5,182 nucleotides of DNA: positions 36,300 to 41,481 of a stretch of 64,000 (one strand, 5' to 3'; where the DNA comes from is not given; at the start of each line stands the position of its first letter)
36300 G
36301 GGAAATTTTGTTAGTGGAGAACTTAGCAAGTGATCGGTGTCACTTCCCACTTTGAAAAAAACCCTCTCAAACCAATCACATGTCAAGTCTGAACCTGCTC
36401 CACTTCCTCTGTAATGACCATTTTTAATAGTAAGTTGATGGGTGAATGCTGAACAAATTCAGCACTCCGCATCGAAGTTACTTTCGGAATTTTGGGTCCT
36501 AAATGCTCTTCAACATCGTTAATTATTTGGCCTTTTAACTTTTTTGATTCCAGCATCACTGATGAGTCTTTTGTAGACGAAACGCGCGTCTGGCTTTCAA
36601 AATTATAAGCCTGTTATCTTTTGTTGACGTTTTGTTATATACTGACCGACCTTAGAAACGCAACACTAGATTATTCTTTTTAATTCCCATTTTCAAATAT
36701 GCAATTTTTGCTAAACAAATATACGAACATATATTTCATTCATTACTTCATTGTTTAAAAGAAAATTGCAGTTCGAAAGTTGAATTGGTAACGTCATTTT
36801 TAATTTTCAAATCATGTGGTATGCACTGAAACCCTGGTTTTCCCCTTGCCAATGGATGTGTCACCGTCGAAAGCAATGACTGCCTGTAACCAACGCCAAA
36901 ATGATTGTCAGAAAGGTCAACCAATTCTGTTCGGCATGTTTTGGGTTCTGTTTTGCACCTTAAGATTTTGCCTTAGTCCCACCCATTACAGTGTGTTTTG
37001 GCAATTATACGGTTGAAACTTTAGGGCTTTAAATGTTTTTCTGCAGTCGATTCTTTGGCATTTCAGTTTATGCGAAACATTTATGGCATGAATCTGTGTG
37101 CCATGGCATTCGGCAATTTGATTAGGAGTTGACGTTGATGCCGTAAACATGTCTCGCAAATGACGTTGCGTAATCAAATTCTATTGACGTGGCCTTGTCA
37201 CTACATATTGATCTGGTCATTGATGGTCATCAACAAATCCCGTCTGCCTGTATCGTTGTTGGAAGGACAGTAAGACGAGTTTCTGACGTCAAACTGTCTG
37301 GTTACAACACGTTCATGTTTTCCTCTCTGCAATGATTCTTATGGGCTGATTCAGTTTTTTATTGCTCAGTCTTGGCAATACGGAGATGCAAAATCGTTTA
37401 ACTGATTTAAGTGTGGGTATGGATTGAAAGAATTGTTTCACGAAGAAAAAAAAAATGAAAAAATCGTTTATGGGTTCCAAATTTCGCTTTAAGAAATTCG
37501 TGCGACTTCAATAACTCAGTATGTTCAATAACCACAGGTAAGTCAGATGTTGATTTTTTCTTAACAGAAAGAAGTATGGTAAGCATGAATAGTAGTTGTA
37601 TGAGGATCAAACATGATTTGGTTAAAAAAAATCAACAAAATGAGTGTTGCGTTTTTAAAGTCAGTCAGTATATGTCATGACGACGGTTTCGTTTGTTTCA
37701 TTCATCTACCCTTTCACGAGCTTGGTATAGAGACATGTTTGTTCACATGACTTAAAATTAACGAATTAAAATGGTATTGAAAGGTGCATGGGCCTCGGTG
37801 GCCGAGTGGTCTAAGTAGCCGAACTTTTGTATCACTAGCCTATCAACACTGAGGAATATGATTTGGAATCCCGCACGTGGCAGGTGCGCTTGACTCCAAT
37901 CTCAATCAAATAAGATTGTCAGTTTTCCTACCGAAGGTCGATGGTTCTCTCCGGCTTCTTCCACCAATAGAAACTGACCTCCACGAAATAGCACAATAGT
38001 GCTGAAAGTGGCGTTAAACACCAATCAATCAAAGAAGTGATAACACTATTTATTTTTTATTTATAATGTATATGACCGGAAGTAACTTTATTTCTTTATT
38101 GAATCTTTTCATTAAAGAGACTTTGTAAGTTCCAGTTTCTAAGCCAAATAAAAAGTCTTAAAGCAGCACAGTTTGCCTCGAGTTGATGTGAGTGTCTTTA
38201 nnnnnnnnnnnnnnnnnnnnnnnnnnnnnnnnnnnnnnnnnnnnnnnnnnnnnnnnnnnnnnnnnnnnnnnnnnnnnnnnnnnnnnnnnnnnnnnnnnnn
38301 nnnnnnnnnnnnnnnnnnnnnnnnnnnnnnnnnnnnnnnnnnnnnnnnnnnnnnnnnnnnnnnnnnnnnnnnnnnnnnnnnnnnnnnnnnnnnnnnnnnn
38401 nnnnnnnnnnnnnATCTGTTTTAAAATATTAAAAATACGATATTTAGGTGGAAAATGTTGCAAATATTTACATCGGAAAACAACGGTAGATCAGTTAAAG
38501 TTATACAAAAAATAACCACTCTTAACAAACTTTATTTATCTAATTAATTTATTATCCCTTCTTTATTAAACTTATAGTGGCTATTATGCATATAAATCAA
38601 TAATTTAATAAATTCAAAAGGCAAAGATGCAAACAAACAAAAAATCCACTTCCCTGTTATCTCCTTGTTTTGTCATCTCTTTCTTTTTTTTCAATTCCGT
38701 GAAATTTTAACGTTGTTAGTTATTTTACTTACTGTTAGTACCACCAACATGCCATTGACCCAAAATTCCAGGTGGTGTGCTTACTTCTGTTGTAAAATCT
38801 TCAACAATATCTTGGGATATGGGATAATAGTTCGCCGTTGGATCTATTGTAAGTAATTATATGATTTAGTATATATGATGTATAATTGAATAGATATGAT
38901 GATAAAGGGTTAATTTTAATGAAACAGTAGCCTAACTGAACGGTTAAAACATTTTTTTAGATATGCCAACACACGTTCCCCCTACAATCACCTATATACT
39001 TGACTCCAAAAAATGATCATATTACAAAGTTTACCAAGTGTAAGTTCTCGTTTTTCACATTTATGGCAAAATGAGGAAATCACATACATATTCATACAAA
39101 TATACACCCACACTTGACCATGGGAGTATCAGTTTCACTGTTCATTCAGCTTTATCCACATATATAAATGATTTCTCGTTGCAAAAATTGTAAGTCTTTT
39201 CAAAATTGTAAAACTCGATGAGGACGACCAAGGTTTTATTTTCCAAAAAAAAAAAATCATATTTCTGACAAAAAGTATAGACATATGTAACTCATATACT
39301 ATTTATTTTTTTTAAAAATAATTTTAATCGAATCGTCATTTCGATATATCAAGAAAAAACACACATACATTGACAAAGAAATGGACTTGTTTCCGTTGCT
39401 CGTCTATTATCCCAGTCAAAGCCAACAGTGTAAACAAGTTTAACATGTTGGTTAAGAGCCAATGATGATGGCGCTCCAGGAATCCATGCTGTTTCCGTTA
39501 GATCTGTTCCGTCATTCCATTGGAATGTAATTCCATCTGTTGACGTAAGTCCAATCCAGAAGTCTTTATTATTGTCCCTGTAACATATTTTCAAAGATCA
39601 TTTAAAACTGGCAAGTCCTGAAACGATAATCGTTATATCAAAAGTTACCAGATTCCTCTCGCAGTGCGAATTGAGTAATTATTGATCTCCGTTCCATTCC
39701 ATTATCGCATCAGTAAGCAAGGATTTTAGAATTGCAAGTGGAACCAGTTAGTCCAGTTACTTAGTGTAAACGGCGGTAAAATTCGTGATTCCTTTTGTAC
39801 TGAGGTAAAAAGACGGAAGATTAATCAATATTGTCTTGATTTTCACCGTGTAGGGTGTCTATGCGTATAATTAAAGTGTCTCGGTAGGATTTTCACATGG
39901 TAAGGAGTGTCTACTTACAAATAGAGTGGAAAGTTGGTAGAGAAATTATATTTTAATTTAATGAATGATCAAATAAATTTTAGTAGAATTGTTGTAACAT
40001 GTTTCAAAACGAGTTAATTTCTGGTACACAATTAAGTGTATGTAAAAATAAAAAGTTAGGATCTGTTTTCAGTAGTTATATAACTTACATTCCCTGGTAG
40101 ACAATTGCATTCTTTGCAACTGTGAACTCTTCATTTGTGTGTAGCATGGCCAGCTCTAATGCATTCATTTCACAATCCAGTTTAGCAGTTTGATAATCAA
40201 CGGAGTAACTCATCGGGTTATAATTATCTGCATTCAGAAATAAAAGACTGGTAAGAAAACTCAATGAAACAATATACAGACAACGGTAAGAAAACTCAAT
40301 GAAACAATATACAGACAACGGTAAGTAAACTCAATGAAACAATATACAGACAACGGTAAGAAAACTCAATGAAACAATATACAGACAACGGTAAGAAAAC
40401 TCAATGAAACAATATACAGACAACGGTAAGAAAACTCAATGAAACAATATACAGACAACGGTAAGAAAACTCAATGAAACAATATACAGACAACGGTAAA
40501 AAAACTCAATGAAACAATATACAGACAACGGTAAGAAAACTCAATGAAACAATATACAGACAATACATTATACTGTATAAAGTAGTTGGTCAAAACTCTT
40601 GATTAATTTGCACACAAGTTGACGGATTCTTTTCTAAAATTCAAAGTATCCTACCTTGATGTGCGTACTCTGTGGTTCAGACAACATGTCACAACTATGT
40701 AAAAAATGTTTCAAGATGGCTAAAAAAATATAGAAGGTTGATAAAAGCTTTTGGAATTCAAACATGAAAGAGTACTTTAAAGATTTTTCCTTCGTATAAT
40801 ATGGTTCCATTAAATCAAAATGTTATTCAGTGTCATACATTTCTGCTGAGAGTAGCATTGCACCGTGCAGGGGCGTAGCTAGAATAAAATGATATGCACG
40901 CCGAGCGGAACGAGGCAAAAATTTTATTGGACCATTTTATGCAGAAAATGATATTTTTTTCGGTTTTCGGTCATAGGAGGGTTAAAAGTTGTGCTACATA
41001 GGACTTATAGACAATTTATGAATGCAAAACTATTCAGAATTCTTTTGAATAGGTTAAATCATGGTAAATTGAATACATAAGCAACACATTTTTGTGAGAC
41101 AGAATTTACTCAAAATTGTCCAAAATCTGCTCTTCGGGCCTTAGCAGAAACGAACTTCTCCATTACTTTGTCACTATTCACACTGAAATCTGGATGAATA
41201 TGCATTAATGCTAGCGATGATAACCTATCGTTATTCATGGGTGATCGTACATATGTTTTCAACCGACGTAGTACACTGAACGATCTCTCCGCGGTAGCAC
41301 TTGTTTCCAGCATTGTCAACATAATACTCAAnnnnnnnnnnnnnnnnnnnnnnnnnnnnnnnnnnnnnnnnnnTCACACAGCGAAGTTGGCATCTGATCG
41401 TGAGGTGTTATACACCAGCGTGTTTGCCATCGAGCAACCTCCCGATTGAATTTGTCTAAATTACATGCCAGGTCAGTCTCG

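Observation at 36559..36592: Intact minimal (dimeric-type) hammerhead ribozyme motif in a short interspersed repeat; two degenerate sister copies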

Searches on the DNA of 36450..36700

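Call 6: search_rna_families(source=window, start=36450, end=36700, threshold=evalue, max_evalue=10, show_alignments=6)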
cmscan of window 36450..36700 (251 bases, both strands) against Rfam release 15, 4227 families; matches with E-value up to 10: 3.
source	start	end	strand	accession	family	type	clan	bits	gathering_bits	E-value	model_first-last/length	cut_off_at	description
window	36556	36593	+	RF00163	Hammerhead_1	Gene; ribozyme;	CL00010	25.9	34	0.00021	4-42/45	no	Hammerhead ribozyme (type I)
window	36518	36629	+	RF01507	Afu_298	Gene; snRNA; snoRNA; CD-box;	-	15.1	40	8.9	1-93/93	no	A. fimigatus snoRNA Afu_298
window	36508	36557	-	RF01306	sR52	Gene; snRNA; snoRNA; CD-box;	-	14.5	50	0.75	1-60/60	no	Small nucleolar RNA sR52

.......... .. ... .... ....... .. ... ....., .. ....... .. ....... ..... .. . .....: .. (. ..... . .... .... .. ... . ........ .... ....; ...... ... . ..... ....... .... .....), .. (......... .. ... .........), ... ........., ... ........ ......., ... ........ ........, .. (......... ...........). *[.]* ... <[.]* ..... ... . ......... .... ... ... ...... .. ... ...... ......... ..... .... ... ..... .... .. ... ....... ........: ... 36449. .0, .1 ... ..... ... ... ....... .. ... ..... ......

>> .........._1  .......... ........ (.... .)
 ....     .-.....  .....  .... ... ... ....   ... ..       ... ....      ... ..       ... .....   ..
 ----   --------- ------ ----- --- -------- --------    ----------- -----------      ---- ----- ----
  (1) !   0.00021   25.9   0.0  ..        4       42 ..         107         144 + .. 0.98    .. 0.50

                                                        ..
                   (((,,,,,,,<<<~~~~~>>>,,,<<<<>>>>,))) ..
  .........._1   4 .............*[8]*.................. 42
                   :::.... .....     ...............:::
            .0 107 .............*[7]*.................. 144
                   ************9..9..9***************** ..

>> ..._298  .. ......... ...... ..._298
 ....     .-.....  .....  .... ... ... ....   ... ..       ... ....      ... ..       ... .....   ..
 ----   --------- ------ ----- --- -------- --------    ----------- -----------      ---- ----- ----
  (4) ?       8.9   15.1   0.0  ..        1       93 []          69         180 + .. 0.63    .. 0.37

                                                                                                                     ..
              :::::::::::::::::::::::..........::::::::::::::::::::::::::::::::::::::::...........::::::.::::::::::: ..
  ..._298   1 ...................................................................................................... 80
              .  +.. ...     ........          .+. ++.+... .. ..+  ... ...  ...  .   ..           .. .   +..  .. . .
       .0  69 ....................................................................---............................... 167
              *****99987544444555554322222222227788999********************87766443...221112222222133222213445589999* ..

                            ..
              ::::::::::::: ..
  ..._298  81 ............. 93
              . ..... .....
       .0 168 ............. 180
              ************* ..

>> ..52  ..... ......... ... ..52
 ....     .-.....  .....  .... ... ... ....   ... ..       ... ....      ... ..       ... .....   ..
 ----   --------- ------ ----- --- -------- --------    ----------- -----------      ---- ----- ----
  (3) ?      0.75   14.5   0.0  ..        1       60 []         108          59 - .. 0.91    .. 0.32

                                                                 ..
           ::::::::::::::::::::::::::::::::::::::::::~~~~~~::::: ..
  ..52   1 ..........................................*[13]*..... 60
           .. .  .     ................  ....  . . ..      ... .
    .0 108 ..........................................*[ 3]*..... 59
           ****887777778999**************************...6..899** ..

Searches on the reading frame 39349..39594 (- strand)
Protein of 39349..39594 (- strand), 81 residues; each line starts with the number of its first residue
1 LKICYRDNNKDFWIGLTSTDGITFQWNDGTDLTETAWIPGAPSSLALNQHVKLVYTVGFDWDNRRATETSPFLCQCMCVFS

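Call 49: search_protein_families(library=pfam, proteins=[window:39349-39594:-], max_evalue=0.1)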
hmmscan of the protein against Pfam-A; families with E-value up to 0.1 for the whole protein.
window:39349-39594:- (81 aa): 1 family
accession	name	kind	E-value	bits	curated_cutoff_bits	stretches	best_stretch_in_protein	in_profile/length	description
PF00059.27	Lectin_C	-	2.9e-05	25.2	22.6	1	7-75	37-106/107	Lectin C-type domain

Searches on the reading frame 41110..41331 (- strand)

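Call 49: search_protein_families(library=pfam, proteins=[window:41110-41331:-], max_evalue=0.1)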
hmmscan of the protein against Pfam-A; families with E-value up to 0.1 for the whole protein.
window:41110-41331:- (73 aa): 1 family
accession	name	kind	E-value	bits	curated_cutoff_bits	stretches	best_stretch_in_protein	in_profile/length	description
PF05699.19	Dimer_Tnp_hAT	-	6.7e-05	23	21.4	1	2-46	39-81/84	hAT family C-terminal dimerisation region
